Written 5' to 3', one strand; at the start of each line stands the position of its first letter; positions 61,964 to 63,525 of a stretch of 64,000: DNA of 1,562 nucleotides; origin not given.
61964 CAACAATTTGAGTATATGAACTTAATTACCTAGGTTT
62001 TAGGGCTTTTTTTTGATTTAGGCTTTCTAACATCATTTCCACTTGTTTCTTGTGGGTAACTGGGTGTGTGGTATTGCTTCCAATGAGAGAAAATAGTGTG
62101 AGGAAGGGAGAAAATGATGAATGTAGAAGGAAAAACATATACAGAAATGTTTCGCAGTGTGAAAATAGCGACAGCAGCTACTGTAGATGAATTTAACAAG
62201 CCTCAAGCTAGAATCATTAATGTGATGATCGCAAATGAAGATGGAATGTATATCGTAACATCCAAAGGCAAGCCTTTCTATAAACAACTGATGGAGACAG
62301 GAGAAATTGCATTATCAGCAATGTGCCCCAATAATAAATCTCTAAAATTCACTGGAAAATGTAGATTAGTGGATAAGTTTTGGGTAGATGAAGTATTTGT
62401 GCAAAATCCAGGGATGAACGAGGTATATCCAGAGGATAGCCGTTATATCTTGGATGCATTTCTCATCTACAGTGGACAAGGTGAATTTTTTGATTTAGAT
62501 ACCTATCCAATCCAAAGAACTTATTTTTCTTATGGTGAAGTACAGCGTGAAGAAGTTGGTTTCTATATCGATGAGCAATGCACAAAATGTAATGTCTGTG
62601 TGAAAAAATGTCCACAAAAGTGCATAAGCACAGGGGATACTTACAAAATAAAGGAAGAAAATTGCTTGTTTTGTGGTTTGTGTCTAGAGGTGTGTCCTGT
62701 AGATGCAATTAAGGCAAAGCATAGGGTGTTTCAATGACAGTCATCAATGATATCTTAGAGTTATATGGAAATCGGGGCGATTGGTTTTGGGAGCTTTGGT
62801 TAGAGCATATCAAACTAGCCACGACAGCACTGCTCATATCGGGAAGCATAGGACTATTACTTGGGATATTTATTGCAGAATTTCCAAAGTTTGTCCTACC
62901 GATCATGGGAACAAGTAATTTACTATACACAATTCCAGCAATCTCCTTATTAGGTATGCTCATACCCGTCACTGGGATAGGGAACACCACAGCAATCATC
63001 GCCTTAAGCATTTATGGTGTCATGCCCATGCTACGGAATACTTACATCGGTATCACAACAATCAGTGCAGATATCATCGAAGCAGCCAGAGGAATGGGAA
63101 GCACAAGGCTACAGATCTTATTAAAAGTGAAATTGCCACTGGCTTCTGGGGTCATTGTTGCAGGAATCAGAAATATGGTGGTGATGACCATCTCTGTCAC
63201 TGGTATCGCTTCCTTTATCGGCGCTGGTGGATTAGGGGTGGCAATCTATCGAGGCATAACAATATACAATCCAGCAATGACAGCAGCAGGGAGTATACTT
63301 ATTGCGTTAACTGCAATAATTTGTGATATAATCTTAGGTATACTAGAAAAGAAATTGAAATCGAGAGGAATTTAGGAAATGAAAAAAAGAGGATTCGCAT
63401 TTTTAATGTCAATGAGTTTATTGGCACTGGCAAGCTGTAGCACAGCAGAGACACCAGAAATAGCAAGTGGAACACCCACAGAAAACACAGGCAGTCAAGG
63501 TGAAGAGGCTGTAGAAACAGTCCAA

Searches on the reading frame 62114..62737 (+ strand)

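Call 3: search_protein_families(library=pfam, proteins=[window:62114-62737:+], max_evalue=0.01)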
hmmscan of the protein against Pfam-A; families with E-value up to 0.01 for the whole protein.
window:62114-62737:+ (207 aa): 12 families
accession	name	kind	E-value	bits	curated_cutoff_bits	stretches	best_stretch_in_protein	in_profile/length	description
PF00037.32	Fer4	-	7.9e-11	41.7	21.1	2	178-200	2-24/24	4Fe-4S binding domain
PF14697.11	Fer4_21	-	1.5e-08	35.1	35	1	153-200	5-58/59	4Fe-4S dicluster domain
PF12838.12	Fer4_7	-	6.5e-08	33.4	27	1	155-198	1-52/52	4Fe-4S dicluster domain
PF13187.11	Fer4_9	-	3e-07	30.8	27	2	155-199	1-52/52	4Fe-4S dicluster domain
PF12797.12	Fer4_2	-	8.7e-06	25.8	24.5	0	179-196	5-22/22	4Fe-4S binding domain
PF13237.11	Fer4_10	-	9.6e-06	25.9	25.5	1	153-195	6-53/53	4Fe-4S dicluster domain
PF25160.1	LdpA_Fe-S-bd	-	1.2e-05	25.4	27.6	1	161-203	8-47/49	LdpA Fe-S cluster-binding domain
PF01243.27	PNPOx_N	-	2.7e-05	25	28.1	1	9-89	5-79/120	Pyridoxamine 5'-phosphate oxidase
PF13484.11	Fer4_16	-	3.2e-05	25.1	30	1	183-202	1-20/66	4Fe-4S double cluster binding domain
PF13183.11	Fer4_8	-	5.8e-05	24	27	0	154-169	52-67/68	4Fe-4S dicluster domain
PF12837.12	Fer4_6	-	5.8e-05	23.3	25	1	179-199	4-24/24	4Fe-4S binding domain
PF12798.12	Fer4_3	-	0.00082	20.5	27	1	184-198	1-15/15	4Fe-4S binding domain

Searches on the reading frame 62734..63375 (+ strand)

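Call 82: search_protein_families(library=pfam, proteins=[window:62734-63375:+], max_evalue=0.00001)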
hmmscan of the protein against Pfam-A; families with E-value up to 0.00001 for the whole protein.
window:62734-63375:+ (213 aa): 1 family
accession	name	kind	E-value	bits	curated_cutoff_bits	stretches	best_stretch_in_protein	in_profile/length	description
PF00528.27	BPD_transp_1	-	1.8e-20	73.9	26.4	1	40-209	1-183/184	Binding-protein-dependent transport system inner membrane component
